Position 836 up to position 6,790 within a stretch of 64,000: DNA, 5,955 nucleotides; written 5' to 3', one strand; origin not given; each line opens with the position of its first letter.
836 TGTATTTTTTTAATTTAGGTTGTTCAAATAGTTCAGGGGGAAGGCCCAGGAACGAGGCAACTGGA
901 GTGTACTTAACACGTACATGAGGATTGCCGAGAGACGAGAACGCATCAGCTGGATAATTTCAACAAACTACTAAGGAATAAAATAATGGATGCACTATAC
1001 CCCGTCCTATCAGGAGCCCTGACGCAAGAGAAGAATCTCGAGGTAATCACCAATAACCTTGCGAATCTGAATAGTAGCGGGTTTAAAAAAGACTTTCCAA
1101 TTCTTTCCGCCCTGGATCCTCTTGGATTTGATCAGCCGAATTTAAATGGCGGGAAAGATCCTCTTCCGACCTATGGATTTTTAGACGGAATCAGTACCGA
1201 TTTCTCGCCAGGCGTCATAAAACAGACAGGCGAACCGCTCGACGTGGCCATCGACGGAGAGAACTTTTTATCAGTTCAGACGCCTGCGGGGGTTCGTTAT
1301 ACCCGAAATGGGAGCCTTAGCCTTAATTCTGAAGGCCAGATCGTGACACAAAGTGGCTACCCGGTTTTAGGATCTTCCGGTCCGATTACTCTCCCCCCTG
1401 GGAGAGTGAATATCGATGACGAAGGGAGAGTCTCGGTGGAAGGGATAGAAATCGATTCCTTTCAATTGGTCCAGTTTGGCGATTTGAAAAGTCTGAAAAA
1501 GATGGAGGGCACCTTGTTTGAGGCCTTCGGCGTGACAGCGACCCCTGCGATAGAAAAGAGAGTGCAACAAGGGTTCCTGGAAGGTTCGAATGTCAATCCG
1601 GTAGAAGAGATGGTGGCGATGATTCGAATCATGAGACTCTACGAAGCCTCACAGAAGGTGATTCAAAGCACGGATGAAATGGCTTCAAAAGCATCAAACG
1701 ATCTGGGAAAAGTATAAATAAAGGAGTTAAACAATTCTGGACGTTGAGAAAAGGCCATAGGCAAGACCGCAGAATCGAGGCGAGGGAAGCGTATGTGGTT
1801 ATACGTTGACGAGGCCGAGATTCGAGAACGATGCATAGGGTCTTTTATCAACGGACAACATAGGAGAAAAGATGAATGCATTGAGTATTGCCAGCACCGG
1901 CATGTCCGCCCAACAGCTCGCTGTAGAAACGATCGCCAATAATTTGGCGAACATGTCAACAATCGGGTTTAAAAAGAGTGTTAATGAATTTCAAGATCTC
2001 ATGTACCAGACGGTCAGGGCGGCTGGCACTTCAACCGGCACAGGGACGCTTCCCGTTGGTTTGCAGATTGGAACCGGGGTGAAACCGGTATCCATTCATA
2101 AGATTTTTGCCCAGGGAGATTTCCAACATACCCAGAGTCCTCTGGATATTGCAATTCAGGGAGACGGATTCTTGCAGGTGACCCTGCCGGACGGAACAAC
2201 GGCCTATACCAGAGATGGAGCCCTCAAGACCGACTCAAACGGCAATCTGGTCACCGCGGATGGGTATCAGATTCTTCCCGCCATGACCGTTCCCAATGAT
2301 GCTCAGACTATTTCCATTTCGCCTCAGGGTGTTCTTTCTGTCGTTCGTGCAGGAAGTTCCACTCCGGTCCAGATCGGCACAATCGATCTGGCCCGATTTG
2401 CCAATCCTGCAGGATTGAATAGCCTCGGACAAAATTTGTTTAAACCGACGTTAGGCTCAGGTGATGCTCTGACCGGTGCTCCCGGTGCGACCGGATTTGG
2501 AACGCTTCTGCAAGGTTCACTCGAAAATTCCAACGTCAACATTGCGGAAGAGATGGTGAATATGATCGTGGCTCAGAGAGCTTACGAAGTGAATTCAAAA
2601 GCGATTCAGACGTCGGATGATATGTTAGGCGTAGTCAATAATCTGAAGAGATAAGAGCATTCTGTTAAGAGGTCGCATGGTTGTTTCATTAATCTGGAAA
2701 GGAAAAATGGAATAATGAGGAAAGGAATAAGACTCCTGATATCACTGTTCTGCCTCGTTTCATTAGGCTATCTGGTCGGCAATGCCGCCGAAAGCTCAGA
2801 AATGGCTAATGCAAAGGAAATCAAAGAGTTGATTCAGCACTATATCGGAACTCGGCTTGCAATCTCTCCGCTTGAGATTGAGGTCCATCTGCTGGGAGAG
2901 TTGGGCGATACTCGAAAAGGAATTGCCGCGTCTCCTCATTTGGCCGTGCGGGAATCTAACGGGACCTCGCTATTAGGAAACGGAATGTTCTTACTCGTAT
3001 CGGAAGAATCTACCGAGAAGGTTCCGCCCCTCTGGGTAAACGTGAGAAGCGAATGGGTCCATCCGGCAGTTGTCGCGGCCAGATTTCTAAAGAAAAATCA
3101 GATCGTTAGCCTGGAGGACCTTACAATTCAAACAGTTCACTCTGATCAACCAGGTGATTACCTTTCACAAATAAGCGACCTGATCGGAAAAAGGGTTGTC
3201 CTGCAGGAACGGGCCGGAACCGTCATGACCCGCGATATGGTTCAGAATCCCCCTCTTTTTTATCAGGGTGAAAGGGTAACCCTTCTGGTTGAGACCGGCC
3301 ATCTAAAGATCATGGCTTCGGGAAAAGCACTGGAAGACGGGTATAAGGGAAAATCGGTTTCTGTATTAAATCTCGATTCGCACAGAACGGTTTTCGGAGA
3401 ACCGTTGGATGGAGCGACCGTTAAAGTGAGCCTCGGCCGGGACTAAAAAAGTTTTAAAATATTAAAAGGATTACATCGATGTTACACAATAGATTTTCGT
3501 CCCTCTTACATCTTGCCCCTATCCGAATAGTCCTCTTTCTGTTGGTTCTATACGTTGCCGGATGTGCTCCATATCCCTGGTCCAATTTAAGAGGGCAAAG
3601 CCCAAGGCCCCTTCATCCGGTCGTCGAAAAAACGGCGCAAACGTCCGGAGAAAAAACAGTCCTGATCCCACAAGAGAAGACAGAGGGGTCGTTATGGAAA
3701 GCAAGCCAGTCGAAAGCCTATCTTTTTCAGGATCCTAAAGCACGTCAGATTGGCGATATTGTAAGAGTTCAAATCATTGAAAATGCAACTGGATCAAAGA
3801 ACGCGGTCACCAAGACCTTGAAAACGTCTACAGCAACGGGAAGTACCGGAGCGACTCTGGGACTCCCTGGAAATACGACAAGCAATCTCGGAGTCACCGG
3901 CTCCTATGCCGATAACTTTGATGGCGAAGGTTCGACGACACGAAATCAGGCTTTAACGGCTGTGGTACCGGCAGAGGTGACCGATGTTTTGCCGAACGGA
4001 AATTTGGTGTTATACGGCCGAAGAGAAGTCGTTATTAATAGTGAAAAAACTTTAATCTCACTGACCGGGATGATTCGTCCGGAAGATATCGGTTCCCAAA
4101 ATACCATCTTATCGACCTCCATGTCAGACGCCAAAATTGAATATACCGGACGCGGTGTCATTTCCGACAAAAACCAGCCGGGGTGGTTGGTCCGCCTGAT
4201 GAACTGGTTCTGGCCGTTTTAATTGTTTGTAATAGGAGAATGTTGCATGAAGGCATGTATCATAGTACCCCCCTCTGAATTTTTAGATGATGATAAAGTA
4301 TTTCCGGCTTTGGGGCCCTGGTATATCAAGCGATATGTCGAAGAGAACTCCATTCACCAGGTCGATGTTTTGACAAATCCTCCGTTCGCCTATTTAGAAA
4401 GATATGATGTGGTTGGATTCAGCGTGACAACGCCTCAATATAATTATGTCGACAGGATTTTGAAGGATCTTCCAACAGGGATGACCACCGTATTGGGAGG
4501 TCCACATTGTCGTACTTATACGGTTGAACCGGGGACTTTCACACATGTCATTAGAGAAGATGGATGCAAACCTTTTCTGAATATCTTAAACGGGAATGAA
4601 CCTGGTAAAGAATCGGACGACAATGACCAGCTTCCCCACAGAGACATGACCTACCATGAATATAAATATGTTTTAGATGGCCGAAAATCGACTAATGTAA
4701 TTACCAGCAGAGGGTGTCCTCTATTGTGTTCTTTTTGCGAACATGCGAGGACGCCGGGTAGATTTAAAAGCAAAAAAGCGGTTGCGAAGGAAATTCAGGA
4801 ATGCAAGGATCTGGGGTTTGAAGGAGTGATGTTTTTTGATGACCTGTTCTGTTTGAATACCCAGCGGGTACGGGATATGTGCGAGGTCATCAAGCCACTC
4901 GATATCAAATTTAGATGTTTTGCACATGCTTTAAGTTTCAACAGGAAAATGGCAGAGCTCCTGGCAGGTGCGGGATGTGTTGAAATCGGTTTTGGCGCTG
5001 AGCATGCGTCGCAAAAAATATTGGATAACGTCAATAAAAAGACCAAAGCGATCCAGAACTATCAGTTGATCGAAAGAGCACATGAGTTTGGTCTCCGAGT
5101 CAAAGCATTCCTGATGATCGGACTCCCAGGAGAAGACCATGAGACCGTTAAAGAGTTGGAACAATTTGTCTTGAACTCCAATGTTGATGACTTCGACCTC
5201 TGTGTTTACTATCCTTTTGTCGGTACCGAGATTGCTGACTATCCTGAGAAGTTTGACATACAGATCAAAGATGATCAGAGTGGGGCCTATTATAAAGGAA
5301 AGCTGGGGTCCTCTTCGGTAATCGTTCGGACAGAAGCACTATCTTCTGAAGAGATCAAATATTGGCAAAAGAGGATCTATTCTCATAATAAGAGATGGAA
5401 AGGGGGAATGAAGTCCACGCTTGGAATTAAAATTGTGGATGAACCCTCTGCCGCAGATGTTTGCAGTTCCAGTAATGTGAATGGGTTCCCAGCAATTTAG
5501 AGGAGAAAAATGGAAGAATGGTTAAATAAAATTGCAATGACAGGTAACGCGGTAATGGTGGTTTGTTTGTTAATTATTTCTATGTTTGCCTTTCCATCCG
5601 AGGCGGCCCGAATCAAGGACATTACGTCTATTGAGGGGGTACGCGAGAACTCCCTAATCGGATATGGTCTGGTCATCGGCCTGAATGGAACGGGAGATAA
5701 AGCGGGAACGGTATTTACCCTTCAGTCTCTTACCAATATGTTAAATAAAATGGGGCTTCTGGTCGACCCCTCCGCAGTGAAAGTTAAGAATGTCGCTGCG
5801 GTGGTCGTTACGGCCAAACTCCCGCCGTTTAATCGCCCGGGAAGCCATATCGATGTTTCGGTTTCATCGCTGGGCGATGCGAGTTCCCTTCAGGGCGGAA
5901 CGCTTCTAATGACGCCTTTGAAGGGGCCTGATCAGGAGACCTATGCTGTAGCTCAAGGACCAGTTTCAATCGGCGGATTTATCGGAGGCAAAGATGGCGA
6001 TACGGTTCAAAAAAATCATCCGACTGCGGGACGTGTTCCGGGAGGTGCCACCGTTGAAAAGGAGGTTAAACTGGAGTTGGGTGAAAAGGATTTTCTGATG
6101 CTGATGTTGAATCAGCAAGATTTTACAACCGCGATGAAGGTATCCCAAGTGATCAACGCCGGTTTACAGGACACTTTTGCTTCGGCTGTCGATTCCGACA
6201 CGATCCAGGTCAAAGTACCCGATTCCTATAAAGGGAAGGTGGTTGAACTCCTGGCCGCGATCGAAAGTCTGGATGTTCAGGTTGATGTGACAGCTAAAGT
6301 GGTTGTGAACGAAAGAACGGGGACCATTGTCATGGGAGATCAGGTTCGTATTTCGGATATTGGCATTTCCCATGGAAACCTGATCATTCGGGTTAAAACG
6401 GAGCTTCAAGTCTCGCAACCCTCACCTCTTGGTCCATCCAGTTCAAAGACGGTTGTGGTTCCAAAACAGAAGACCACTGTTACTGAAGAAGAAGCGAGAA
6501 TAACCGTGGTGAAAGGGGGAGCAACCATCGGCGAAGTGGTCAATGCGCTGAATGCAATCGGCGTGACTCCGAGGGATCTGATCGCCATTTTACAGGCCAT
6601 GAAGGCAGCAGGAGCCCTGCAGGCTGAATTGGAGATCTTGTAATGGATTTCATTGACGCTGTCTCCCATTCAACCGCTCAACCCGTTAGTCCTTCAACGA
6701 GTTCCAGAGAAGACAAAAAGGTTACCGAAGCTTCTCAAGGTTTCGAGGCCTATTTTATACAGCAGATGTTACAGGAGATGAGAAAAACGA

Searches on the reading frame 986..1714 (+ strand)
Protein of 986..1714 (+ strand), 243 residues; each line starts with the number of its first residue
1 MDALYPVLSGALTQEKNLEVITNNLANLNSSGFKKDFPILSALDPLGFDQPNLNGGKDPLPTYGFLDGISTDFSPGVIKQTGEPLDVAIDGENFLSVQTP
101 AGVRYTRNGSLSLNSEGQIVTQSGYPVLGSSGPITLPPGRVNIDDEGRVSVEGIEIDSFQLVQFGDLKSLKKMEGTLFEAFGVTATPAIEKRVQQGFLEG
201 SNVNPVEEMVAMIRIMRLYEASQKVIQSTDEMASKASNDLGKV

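Call 7: search_protein_families(library=pfam, proteins=[window:986-1714:+], max_evalue=0.001)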
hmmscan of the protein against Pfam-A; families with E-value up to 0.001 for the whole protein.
window:986-1714:+ (243 aa): 3 families
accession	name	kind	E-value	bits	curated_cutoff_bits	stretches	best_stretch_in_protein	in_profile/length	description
PF06429.18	Flg_bbr_C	-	2.3e-20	72.3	23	1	194-238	1-45/46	Flagellar basal body rod FlgEFG protein C-terminal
PF22692.1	LlgE_F_G_D1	-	2e-15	57.1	27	1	88-151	1-64/64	Flagellar hook protein FlgE/F/G D1 domain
PF00460.25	Flg_bb_rod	-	4.6e-06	26.9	20.7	1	9-34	6-31/31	Flagella basal body rod protein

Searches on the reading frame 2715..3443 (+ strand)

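Call 7: search_protein_families(library=pfam, proteins=[window:2715-3443:+], max_evalue=0.001)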
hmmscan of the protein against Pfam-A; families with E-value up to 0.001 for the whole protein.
window:2715-3443:+ (243 aa): 2 families
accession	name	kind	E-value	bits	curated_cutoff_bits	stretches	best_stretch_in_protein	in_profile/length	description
PF13144.11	ChapFlgA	-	1.9e-25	89.7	23.8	1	117-238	2-122/122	Chaperone for flagella basal body P-ring formation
PF08666.17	SAF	-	7.7e-05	23.6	21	1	117-176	2-62/63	SAF domain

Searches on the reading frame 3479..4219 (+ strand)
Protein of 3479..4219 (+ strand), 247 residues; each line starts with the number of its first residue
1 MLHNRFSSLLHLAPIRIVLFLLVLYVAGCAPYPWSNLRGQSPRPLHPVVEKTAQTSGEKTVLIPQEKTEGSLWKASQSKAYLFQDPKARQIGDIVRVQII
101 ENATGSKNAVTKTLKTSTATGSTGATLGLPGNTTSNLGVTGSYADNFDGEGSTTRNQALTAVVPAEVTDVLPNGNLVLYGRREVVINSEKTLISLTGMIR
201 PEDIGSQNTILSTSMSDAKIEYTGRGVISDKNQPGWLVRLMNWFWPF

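Call 7: search_protein_families(library=pfam, proteins=[window:3479-4219:+], max_evalue=0.001)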
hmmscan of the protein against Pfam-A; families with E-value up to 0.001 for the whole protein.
window:3479-4219:+ (247 aa): 1 family
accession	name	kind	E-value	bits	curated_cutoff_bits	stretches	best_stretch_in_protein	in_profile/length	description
PF02107.21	FlgH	-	9.5e-56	188.5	27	1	67-246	2-172/172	Flagellar L-ring protein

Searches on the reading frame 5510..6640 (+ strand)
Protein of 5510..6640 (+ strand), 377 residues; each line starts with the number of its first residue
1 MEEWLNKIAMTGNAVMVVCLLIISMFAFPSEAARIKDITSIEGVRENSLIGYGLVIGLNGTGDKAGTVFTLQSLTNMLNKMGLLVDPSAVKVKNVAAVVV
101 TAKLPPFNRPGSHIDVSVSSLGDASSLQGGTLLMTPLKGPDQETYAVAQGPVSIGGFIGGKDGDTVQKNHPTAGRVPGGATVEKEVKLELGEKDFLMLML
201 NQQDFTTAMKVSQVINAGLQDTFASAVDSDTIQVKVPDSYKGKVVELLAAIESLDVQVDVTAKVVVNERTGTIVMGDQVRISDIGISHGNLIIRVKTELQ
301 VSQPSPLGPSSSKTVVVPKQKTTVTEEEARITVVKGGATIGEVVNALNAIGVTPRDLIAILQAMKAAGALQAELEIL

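Call 7: search_protein_families(library=pfam, proteins=[window:5510-6640:+], max_evalue=0.001)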
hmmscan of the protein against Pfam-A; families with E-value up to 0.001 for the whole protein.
window:5510-6640:+ (377 aa): 1 family
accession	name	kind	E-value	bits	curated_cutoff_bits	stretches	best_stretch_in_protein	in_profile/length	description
PF02119.21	FlgI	-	4.9e-139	463.5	25.3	1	34-376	1-343/343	Flagellar P-ring protein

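Call 73: find_homologous_proteins(query=window:5510-6640:+, max_evalue=1e-30)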
Query window:5510-6640:+ (377 aa): 8000 proteins with E <= 1e-30 among 8000 candidates; the best 120 are listed.
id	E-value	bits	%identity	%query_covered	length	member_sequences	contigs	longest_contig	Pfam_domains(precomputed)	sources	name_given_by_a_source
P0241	3.6e-204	696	94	92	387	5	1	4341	PF02119.22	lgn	-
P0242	6.3e-200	682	89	96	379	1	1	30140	PF02119.22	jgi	jgi:flagellar P-ring protein precursor FlgI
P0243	6.0e-196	669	86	98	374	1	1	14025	PF02119.22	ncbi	ncbi:MAG: flagellar basal body P-ring protein FlgI [Nitrospiria bacterium]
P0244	2.0e-195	667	87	96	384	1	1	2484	PF02119.22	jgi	-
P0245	5.3e-195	666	87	96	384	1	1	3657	PF02119.22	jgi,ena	-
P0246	1.6e-165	569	73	100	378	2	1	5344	PF02119.22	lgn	-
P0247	6.5e-157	540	70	98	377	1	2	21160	PF02119.22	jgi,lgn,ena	-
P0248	8.3e-157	540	69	98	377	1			PF02119.22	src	-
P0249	1.9e-156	539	71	96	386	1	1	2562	PF02119.22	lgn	-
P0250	1.9e-156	539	72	96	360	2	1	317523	PF02119.22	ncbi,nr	ncbi:MAG: flagellar basal body P-ring protein FlgI [Nitrospirae bacterium]|nr:flagellar basal body P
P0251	3.3e-155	535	71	95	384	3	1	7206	PF02119.22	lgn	-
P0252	3.2e-154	531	73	92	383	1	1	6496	PF02119.22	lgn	-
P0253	1.6e-153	529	71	95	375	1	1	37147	PF02119.22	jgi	-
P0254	1.6e-153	529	72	95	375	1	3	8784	PF02119.22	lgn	-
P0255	2.2e-153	529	71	95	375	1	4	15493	PF02119.22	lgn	-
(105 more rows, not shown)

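Call 86: find_encoding_contigs(protein=P0243, flank=10000, max_places=2)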
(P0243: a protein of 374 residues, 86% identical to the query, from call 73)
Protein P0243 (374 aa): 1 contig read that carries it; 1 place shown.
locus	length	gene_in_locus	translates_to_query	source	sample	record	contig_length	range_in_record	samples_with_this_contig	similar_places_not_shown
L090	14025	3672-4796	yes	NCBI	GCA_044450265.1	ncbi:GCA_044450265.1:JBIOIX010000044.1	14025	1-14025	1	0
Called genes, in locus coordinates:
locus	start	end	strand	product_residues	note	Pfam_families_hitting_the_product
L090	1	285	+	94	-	?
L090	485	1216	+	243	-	PF00460:Flg_bb_rod (weak), PF22692:LlgE_F_G_D1, PF06429:Flg_bbr_C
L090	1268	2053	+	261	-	PF00460:Flg_bb_rod, PF22692:LlgE_F_G_D1, PF06429:Flg_bbr_C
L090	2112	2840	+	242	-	PF08666:SAF (weak), PF13144:ChapFlgA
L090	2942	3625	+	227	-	PF02107:FlgH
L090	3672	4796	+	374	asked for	PF02119:FlgI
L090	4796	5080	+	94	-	PF10135:Rod-binding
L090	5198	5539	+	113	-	PF04316:FlgM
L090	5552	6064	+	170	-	PF05130:FlgN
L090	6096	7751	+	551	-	PF00460:Flg_bb_rod, PF22638:FlgK_D1, PF21158:flgK_1st_1, PF06429:Flg_bbr_C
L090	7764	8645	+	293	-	PF00669:Flagellin_N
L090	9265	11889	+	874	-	PF14559:TPR_19, PF00515:TPR_1, PF07719:TPR_2, PF13181:TPR_8, PF13424:TPR_12, PF13424:TPR_12, PF13424:TPR_12, PF13844:Glyco_transf_41, +34 more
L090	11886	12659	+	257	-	PF00483:NTP_transferase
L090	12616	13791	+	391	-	PF01073:3Beta_HSD, PF01370:Epimerase, PF04321:RmlD_sub_bind, PF16363:GDP_Man_Dehyd, PF02719:Polysacc_synt_2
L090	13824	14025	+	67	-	PF08421:Methyltransf_13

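Call 87: find_encoding_contigs(protein=P0250, flank=10000, max_places=1)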
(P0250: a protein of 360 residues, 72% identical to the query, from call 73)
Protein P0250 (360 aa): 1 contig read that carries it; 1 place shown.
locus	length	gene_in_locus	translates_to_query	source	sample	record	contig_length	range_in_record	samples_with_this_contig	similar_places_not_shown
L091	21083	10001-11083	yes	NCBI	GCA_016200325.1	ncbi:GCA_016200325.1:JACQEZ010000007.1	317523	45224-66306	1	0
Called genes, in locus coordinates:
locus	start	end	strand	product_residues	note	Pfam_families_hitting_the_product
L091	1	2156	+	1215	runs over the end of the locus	PF11563:Protoglobin, PF08448:PAS_4, PF00989:PAS, PF13426:PAS_9, PF00989:PAS, PF08447:PAS_3, PF08448:PAS_4, PF13426:PAS_9, +12 more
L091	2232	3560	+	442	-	PF00072:Response_reg, PF13487:HD_5, PF01966:HD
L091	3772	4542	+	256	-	PF20560:MotA_N (weak), PF01618:MotA_ExbB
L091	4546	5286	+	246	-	PF13677:MotB_plug, PF00691:OmpA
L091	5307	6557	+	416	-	PF00563:EAL, PF08668:HDOD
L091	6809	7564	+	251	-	PF00460:Flg_bb_rod, PF22692:LlgE_F_G_D1, PF06429:Flg_bbr_C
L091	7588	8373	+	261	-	PF00460:Flg_bb_rod, PF22692:LlgE_F_G_D1, PF06429:Flg_bbr_C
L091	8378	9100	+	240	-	PF08666:SAF (weak), PF13144:ChapFlgA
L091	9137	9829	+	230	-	PF02107:FlgH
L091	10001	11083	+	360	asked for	PF02119:FlgI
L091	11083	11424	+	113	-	PF10135:Rod-binding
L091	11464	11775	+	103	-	PF04316:FlgM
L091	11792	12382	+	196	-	PF05130:FlgN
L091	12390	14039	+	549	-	PF00460:Flg_bb_rod (weak), PF22638:FlgK_D1, PF21158:flgK_1st_1, PF06429:Flg_bbr_C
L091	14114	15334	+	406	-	PF00669:Flagellin_N, PF00700:Flagellin_C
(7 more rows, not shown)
